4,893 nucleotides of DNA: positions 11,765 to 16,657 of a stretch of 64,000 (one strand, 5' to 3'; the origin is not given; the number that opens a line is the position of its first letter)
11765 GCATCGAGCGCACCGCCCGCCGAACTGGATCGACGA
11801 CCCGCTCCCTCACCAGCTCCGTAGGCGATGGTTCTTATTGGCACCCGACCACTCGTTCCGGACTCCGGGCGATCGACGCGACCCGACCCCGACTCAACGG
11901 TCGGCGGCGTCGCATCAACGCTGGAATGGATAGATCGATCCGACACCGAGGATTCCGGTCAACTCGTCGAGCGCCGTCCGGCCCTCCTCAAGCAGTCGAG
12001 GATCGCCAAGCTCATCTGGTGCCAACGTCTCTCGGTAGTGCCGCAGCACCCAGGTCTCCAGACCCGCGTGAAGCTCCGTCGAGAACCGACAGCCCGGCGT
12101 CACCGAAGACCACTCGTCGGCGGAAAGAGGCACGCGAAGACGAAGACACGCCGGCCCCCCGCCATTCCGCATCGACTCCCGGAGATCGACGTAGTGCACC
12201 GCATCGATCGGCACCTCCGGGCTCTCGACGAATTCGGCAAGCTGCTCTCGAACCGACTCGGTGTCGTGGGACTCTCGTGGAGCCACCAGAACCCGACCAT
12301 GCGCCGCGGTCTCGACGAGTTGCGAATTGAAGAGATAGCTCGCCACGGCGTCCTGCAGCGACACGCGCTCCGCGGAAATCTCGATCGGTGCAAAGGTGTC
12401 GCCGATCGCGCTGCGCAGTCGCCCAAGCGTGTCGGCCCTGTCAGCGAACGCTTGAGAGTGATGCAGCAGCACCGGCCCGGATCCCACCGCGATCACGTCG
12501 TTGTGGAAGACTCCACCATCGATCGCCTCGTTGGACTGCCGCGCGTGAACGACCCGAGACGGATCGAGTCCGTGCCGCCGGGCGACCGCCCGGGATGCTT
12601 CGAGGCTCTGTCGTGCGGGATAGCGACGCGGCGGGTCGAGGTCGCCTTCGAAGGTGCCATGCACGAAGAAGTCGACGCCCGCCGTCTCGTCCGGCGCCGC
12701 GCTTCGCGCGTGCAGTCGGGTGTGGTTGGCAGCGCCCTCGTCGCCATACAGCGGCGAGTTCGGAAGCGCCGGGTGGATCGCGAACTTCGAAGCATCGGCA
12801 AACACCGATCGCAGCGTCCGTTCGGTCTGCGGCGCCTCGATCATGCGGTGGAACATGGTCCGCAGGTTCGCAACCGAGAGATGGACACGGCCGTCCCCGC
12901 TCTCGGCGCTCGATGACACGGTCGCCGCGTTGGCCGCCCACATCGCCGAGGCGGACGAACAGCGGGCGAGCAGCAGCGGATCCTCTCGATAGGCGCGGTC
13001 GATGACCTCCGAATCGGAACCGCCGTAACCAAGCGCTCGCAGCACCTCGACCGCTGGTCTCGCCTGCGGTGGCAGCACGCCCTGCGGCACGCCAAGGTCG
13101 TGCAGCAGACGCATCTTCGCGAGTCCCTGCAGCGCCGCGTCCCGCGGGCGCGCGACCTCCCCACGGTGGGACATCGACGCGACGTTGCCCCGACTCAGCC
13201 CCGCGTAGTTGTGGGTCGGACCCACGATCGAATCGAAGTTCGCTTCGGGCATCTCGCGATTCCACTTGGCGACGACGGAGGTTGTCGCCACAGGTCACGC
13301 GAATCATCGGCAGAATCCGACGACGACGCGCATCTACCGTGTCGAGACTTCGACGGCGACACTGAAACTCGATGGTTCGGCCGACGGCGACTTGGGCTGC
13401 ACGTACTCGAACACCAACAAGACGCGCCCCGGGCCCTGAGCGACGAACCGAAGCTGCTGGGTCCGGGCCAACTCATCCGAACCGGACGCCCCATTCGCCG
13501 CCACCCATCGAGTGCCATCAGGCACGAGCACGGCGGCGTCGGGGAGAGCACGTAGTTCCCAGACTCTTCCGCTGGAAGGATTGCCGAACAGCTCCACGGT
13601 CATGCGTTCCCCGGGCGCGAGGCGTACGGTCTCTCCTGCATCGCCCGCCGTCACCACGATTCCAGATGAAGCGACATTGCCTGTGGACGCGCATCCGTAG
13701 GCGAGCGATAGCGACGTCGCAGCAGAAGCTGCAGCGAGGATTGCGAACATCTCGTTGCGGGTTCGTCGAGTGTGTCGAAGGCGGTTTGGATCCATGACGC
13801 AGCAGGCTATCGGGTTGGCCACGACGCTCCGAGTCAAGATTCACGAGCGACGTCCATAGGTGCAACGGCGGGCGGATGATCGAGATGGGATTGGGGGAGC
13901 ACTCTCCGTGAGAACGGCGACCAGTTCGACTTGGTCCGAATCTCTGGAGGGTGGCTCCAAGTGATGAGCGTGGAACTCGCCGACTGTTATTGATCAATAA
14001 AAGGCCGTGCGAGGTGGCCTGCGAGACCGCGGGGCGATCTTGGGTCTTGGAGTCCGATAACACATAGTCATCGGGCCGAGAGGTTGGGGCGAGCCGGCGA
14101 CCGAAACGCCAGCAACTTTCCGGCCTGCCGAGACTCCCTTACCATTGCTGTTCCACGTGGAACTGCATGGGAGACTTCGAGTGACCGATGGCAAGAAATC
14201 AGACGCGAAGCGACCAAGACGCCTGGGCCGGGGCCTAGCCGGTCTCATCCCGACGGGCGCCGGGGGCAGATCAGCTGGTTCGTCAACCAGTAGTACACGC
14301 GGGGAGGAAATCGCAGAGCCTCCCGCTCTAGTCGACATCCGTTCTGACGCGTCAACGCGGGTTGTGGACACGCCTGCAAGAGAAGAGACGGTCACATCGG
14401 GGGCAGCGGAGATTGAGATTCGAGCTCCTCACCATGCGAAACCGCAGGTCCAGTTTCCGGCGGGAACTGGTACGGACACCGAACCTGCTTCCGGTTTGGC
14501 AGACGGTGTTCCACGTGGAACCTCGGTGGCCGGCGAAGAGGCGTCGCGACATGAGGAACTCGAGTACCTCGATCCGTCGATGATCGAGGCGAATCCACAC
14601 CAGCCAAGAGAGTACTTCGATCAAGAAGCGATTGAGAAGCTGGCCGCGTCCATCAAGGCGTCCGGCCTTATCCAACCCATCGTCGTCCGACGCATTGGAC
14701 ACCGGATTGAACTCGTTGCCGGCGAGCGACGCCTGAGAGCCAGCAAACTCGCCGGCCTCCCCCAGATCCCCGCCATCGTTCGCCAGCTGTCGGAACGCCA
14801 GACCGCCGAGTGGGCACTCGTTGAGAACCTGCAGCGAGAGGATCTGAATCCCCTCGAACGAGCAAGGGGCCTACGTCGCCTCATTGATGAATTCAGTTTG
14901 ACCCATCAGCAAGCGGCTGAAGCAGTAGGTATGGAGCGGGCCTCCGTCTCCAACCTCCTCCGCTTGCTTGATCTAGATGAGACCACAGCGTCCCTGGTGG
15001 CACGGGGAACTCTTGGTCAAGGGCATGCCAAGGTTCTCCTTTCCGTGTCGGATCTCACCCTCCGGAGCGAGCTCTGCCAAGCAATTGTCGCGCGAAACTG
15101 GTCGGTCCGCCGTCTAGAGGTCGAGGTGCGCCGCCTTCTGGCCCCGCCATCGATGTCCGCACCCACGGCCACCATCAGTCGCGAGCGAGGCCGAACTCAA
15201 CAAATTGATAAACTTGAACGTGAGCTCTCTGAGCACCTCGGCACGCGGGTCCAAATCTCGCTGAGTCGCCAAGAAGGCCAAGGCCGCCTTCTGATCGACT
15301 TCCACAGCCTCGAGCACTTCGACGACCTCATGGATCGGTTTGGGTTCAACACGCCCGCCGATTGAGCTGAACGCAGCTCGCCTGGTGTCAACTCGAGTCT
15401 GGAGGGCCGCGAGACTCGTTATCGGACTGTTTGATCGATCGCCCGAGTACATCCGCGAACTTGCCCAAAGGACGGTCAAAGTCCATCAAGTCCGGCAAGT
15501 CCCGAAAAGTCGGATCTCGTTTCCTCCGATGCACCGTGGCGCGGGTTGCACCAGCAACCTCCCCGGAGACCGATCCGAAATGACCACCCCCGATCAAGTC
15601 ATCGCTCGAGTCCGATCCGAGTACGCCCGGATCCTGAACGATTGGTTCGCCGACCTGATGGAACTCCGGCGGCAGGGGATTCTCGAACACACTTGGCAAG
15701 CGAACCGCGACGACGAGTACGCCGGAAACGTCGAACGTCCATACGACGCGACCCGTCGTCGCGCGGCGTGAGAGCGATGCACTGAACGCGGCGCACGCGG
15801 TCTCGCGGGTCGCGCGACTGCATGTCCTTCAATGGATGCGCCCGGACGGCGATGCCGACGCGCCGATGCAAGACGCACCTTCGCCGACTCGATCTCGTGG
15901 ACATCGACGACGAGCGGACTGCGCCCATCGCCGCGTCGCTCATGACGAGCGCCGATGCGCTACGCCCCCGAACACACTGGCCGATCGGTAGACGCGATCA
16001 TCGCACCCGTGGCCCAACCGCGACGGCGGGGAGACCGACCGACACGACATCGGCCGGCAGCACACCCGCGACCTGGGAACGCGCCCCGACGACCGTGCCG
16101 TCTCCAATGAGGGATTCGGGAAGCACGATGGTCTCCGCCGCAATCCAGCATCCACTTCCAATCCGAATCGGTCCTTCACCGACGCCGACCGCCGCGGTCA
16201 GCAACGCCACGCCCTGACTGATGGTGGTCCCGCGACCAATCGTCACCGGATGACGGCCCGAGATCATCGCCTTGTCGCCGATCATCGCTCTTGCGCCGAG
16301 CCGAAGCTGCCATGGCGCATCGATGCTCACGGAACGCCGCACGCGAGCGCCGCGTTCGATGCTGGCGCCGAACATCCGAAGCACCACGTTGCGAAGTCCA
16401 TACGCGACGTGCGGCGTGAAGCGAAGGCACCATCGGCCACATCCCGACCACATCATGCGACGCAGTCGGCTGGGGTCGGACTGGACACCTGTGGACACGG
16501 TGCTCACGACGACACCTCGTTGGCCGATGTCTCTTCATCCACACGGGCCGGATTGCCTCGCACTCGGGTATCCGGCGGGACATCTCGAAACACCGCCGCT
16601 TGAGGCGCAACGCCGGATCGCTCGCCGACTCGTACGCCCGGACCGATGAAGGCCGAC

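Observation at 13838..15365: Orphan, compositionally atypical parB with two identical parS palindromes and a ~100-aa linker insertion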

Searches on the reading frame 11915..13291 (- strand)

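Call 8: search_protein_families(library=pfam, proteins=[window:11915-13291:-], max_evalue=0.01)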
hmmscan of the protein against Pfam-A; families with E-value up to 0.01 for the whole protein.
window:11915-13291:- (458 aa): 1 family
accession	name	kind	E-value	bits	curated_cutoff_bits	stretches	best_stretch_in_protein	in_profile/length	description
PF04996.17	AstB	-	4.9e-180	599.4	27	1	16-457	4-443/443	Succinylarginine dihydrolase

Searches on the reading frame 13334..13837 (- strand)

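Call 8: search_protein_families(library=pfam, proteins=[window:13334-13837:-], max_evalue=0.01)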
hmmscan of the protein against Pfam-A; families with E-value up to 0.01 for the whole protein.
window:13334-13837:- (167 aa): 1 family
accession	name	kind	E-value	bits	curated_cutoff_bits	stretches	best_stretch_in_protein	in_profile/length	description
PF09394.16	Inhibitor_I42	-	2e-08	34.8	27.2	1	73-161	2-88/91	Chagasin family peptidase inhibitor I42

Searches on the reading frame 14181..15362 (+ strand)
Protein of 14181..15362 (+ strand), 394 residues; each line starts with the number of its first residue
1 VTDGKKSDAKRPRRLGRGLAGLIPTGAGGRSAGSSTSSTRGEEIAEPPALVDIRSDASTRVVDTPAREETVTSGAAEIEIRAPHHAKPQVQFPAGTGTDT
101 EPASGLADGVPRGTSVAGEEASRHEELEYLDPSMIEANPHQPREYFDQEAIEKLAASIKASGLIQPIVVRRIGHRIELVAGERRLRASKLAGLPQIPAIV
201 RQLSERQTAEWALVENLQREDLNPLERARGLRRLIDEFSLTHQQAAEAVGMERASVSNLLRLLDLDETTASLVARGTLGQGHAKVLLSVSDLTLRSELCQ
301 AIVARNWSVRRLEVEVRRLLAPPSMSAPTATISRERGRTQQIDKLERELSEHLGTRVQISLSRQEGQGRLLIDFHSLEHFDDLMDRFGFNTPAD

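Call 56: predict_structure(alignment_id=A1)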
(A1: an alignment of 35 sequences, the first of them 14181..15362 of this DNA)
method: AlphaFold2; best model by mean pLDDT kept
length: 394 residues; sequences in the alignment: 35
mean_pLDDT: 76.7   pTM: 0.55
mean pLDDT of the five models: 76.7, 76.1, 76.0, 74.4, 74.3
residues with pLDDT >= 90: 192; 70-90: 62; 50-70: 56; < 50: 84
segments of 3 or more residues with pLDDT < 50: 1-3, 20-40, 54-59, 73-79, 83-86, 96-100, 102-109, 115-118, 327-334
pLDDT, mean of each block of 10 residues (from residue 1): 48 53 41 39 52 47 46 48 50 51 46 48 81 93 82 96 94 94 95 96 94 91 93 96 96 96 96 95 97 97 97 95 59 56 89 89 86 87 86 70
secondary structure, 60 per line:
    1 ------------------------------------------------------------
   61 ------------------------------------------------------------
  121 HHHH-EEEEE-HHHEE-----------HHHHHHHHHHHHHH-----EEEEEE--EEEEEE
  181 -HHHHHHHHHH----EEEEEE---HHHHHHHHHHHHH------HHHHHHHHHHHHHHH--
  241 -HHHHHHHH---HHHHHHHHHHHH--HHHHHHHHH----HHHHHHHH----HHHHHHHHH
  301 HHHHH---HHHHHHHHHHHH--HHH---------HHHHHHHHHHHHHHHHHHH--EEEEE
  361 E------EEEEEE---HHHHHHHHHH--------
elements in order: H121-124 E126-130 H148-161 E167-172 E175-180 H182-191 E196-201 H205-217 H224-238 H242-249 H253-264 H267-275 H280-287 H292-305 H309-320 H335-353 E356-361 E368-373 H377-386

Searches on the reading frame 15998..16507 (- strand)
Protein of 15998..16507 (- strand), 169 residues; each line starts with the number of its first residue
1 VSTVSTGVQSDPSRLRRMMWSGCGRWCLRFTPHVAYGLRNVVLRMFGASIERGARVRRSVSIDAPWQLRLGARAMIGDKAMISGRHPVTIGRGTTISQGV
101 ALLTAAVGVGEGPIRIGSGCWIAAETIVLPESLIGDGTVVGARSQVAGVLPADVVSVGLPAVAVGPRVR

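Call 33: search_protein_families(library=pfam, proteins=[window:15998-16507:-], max_evalue=0.001)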
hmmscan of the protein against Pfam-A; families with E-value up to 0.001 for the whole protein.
window:15998-16507:- (169 aa): 2 families
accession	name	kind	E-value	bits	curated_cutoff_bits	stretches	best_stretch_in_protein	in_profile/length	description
PF00132.30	Hexapep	-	1.5e-10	40.7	27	1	114-148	2-36/36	Bacterial transferase hexapeptide (six repeats)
PF14602.12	Hexapep_2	-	4.3e-06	26.8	27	0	68-102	2-32/34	Hexapeptide repeat of succinyl-transferase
